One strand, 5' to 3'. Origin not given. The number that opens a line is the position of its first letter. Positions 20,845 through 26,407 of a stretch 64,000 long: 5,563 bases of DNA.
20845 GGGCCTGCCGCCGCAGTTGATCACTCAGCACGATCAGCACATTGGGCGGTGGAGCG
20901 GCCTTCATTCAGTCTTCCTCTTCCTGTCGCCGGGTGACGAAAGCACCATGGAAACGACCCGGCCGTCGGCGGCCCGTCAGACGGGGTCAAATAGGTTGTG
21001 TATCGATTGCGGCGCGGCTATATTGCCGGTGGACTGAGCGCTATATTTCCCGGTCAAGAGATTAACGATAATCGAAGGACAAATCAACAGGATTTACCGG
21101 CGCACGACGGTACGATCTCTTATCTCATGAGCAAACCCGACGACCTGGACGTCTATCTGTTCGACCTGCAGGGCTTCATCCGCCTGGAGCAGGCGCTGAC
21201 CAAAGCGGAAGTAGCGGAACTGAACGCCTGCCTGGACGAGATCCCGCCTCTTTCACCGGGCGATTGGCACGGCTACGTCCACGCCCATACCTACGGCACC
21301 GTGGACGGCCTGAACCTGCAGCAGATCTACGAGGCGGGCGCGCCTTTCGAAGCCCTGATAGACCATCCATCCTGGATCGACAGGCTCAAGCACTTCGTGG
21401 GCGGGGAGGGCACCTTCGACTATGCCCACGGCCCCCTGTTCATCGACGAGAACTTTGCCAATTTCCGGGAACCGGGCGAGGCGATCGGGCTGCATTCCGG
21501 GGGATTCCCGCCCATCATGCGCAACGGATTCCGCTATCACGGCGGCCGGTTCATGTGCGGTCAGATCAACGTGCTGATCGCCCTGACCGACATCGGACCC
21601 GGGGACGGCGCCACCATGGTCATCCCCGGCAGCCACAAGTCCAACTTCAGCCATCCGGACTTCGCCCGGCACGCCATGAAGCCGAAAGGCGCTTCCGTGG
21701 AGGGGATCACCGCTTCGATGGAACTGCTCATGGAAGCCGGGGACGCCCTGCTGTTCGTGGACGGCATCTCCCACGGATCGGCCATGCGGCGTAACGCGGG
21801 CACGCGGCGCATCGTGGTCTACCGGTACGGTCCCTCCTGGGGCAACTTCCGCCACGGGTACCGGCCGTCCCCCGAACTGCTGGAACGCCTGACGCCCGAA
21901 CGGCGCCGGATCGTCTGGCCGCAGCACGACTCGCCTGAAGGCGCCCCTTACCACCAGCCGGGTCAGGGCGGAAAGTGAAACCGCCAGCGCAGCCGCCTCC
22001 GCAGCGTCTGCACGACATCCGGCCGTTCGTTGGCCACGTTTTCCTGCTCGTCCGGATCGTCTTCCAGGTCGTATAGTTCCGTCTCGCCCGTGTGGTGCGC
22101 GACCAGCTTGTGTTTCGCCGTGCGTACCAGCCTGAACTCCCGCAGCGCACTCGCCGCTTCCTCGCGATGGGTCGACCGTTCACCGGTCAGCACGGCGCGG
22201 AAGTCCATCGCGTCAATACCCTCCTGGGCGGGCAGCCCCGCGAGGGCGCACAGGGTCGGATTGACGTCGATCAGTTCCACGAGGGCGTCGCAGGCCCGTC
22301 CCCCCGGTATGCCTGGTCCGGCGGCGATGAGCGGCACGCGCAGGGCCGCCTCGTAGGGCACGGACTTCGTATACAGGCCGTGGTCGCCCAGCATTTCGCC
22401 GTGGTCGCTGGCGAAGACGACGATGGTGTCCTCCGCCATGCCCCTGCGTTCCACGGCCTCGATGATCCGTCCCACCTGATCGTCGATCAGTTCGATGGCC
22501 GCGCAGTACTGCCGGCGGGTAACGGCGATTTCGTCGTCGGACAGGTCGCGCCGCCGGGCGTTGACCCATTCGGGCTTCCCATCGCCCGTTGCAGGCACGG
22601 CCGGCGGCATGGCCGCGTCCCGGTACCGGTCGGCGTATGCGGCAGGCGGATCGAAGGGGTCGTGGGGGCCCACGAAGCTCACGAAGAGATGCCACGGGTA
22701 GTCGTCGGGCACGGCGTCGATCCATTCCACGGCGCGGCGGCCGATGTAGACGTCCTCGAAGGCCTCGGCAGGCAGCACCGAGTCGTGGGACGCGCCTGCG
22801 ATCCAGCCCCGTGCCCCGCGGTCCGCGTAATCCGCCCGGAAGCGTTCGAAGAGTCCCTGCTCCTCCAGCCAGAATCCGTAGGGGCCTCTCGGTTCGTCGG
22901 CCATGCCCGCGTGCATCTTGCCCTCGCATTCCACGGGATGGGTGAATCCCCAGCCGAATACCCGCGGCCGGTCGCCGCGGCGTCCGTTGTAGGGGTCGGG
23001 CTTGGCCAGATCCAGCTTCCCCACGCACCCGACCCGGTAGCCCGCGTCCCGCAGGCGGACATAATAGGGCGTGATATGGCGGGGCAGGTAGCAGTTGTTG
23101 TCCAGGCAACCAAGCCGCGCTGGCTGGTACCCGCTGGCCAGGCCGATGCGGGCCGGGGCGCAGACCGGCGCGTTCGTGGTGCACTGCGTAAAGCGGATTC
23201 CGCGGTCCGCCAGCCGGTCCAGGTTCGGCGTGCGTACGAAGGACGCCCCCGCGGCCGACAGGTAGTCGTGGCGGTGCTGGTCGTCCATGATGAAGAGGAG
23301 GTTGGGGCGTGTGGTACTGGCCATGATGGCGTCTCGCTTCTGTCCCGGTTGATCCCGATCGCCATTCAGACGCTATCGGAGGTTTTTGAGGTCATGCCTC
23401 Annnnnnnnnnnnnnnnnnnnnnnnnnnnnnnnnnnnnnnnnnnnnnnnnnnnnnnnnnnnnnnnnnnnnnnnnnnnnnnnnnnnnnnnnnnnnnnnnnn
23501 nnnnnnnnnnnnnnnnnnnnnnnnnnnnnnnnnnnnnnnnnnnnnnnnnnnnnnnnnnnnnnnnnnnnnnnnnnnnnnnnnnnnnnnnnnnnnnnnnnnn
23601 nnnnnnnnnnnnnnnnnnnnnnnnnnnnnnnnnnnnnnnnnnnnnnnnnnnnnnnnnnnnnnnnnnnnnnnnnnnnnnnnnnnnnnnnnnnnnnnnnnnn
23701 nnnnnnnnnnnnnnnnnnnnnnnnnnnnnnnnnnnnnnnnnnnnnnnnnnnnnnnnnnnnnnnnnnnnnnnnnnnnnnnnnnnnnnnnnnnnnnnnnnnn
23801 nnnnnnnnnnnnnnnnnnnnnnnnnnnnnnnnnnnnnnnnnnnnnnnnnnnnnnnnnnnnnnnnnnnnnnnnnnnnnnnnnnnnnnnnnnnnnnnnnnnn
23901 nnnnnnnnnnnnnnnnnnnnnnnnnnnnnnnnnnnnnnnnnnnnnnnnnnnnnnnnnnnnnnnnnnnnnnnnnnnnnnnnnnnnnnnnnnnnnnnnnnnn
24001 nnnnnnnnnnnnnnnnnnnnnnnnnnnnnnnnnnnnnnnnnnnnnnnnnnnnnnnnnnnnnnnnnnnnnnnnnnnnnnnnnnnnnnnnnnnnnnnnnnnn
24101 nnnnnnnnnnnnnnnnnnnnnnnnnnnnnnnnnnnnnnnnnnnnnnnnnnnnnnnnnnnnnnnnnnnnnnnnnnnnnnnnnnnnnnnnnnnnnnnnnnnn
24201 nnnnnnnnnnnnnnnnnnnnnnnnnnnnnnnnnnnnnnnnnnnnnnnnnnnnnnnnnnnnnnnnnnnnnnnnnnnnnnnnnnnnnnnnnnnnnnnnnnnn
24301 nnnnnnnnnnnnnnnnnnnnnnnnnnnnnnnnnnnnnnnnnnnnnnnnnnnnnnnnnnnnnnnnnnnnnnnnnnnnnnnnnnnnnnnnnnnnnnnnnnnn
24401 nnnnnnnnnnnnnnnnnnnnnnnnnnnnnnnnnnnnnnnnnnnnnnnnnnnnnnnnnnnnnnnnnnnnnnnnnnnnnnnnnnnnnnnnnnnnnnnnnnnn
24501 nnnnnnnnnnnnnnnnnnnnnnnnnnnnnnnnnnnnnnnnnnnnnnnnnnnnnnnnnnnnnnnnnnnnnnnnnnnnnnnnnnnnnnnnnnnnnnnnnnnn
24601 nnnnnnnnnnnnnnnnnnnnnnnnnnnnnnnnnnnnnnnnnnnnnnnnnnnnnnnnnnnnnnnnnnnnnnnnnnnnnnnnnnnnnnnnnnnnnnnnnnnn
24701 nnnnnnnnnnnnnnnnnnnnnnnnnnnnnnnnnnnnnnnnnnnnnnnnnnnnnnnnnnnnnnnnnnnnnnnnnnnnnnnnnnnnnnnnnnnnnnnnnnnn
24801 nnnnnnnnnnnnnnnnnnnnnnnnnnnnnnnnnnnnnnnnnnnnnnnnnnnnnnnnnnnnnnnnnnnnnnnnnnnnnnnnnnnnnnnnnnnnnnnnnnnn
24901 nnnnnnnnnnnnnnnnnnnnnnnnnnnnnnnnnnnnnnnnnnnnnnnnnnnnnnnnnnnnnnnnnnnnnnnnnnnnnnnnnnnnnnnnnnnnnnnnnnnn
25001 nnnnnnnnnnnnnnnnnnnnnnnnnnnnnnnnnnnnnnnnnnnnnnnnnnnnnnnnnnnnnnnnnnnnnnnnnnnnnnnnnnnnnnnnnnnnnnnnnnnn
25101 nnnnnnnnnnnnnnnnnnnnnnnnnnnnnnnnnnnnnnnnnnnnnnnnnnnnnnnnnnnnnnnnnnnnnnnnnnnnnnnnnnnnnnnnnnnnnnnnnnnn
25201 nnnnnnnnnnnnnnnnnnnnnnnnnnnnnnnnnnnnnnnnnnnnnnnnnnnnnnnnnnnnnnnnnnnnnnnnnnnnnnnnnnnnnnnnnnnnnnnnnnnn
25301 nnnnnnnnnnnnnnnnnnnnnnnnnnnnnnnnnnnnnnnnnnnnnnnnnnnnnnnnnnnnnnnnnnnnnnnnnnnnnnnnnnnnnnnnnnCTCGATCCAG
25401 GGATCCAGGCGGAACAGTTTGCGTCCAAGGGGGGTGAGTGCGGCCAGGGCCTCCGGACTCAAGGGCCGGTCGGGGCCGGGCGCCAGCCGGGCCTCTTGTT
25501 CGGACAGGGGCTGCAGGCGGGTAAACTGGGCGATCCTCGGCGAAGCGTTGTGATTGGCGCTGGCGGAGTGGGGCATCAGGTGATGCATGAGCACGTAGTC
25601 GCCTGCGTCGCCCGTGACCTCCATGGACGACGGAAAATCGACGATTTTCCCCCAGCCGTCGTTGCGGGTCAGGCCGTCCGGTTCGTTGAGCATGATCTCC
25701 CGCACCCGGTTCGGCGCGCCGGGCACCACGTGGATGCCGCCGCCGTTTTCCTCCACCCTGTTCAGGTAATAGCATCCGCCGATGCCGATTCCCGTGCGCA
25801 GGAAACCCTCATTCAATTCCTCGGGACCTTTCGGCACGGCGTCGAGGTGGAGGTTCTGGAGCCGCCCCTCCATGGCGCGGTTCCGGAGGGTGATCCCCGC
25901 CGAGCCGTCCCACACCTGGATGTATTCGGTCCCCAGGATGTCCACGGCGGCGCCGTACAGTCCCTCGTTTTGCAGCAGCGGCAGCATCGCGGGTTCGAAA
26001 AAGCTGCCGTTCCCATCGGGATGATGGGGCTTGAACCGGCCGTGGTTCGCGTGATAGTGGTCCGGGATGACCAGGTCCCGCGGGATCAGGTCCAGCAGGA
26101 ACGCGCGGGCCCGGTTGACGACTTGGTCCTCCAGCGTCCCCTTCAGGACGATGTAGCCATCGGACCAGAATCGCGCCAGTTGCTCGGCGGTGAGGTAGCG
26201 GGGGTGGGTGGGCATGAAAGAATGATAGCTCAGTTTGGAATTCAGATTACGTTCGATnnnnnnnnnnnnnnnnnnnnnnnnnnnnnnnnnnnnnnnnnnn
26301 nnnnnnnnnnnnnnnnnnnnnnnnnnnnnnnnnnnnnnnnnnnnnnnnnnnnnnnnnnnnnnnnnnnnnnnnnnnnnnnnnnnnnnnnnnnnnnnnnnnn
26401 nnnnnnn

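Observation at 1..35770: Extreme local expansion of PhyH-family Fe(II)/2OG dioxygenases (at least 10 paralogs in about 36 kb) with cupins, amidohydrolases and formamidases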

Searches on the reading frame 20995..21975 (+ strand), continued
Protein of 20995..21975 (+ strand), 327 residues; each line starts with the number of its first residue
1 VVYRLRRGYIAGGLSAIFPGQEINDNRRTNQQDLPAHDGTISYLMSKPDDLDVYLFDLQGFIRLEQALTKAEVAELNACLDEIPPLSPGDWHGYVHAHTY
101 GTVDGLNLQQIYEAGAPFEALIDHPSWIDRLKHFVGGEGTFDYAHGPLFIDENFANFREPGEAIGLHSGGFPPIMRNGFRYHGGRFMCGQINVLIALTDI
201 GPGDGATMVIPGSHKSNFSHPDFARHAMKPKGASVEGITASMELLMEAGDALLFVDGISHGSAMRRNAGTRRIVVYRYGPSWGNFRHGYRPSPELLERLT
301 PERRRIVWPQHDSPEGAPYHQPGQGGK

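Call 82: predict_structure(alignment_id=A3)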
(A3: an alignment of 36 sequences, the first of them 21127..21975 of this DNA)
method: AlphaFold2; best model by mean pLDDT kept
length: 283 residues; sequences in the alignment: 36
mean_pLDDT: 73.8   pTM: 0.79
mean pLDDT of the five models: 73.8, 73.1, 69.2, 61.9, 59.4
residues with pLDDT >= 90: 96; 70-90: 72; 50-70: 67; < 50: 48
segments of 3 or more residues with pLDDT < 50: 93-101, 124-143, 238-240, 269-283
pLDDT, mean of each block of 10 residues (from residue 1): 69 78 98 97 93 82 92 95 83 45 74 86 49 44 67 89 61 63 57 69 92 64 90 68 73 91 68 41 32
secondary structure, 60 per line:
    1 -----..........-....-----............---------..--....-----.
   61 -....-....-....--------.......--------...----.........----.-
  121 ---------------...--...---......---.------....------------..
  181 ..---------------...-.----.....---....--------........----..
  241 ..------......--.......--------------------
elements in order: H6-15 E17-20 H26-37 E51-54 E62-65 H67-70 H72-75 H84-90 E106-114 E136-138 E141-143 E147-152 E163-166 H179-182 E198-200 E207-211 E215-218 E227-234 H239-242 H249-254 H257-263

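Call 85: fold_search(model_id=the predicted structure, library=pdb)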
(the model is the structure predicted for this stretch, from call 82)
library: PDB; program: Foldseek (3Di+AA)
matches with E <= 10: 1374; with E <= 0.001: 377
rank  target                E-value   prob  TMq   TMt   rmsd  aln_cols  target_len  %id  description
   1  4xca_D                9.3e-13  1.00  0.62  0.68   4.7       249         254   21  Crystal Structure of HygX from Streptomyces hygroscopicus with nickel and 2-oxoglutarate bound (released 2015-08-05)
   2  4xca_C                1.5e-12  1.00  0.60  0.67   5.7       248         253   21  Crystal Structure of HygX from Streptomyces hygroscopicus with nickel and 2-oxoglutarate bound (released 2015-08-05)
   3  4xca_A                1.7e-12  1.00  0.61  0.67   5.8       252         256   21  Crystal Structure of HygX from Streptomyces hygroscopicus with nickel and 2-oxoglutarate bound (released 2015-08-05)
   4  4xcb_B                2.3e-12  1.00  0.61  0.67   4.8       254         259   20  Crystal Structure of HygX from Streptomyces hygroscopicus with nickel, 2-oxoglutarate, and hygromycin B bound (released 2015-08-05)
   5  5y7r                  4.4e-12  1.00  0.58  0.57   6.2       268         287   20  Quaternary complex of AsqJ-Fe3+-2OG-cyclopeptin (released 2018-01-24)
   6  4xc9_A                5.9e-12  1.00  0.60  0.68   5.6       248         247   19  Crystal Structure of apo HygX from Streptomyces hygroscopicus (released 2015-08-05)
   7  7oll                  7.1e-12  1.00  0.63  0.62   5.9       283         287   20  Dioxygenase AsqJ mutant (V72I) in complex with 2b and Tris (released 2022-06-01)
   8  4xcb_A                7.5e-12  1.00  0.62  0.67   5.7       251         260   22  Crystal Structure of HygX from Streptomyces hygroscopicus with nickel, 2-oxoglutarate, and hygromycin B bound (released 2015-08-05)
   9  8zyb_D                7.5e-12  1.00  0.64  0.67   4.6       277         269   19  a-KG dependent oxygenase (released 2025-06-18)
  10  5oa4                  8.0e-12  1.00  0.59  0.58   5.7       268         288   19  Fe(II)/(alpha)ketoglutarate-dependent dioxygenase AsqJ_V72I mutant in complex with 4-methoxycyclopeptin (1) (released 2018-04-04)
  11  8zyb_E                9.6e-12  1.00  0.64  0.66   4.5       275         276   20  a-KG dependent oxygenase (released 2025-06-18)
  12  6eoz                  1.0e-11  1.00  0.59  0.58   5.7       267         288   19  Fe(II)/(alpha)ketoglutarate-dependent dioxygenase AsqJ_V72K mutant in complex with cyclopeptin (1b) (released 2018-04-04)
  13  5dap                  1.0e-11  1.00  0.62  0.61   6.1       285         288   19  Fe(II)/(alpha)ketoglutarate-dependent dioxygenase AsqJ (released 2015-11-25)
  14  4zpi_B                1.1e-11  1.00  0.59  0.67   5.8       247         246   21  Crystal Structure of HygX from Streptomyces hygroscopicus with iron bound (released 2015-08-05)
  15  4xc9_D                1.2e-11  1.00  0.59  0.67   5.8       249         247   20  Crystal Structure of apo HygX from Streptomyces hygroscopicus (released 2015-08-05)
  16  4xca_B                1.3e-11  1.00  0.59  0.68   5.6       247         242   21  Crystal Structure of HygX from Streptomyces hygroscopicus with nickel and 2-oxoglutarate bound (released 2015-08-05)
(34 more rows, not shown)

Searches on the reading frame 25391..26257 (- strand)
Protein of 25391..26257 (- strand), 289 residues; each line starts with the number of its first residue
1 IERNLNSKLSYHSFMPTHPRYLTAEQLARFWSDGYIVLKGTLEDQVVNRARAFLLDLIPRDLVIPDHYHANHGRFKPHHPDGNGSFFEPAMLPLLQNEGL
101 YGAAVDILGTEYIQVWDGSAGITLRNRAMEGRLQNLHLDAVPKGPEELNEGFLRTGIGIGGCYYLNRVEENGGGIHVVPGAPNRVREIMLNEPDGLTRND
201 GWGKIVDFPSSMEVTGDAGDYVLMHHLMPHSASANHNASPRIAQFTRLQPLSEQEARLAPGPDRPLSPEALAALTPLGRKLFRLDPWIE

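Call 7: search_protein_families(library=pfam, proteins=[window:25391-26257:-], max_evalue=0.01)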
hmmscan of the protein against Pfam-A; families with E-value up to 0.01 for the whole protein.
window:25391-26257:- (289 aa): 1 family
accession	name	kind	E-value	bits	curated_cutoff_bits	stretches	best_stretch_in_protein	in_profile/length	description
PF05721.19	PhyH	-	4e-05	24.4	22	1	32-243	3-213/213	Phytanoyl-CoA dioxygenase (PhyH)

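Call 14: search_protein_families(library=ncbifam, proteins=[window:25391-26215:-], max_evalue=0.01)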
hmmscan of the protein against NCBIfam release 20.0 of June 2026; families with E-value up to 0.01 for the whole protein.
window:25391-26215:- (275 aa): 0 families

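Call 22: search_solved_structures(query=window:25391-26215:-, max_evalue=1)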
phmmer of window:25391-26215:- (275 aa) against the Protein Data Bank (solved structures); distinct sequences matched with E-value up to 1: 0.

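Call 84: search_protein_representatives(protein=window:25391-26215:-)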
Query: 275 residues. Proteins with E-value up to 0.001 (for the whole library): 130; up to 1e-10: 18; up to 1e-30: 8. The best 130 are listed.
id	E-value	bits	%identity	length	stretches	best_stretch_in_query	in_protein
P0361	1.3e-170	582.6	91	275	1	3-274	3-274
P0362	1.6e-54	201.6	40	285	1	7-266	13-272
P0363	1.0e-52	195.6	67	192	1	1-137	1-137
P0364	2.5e-47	178.0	38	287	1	7-273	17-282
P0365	1.4e-40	155.8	42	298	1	8-273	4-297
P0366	7.0e-40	153.5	50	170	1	111-274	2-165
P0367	2.8e-37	145.0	69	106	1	171-275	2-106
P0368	2.0e-34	135.6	42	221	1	65-273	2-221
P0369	1.5e-25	106.5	42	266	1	7-161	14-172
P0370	1.6e-19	86.7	60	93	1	201-275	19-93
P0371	2.4e-14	69.7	60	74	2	179-231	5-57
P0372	3.4e-14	69.2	40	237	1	24-184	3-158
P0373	9.1e-14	67.8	48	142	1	51-130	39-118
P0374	9.2e-13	64.5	28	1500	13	182-256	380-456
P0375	9.6e-13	64.4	40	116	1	191-273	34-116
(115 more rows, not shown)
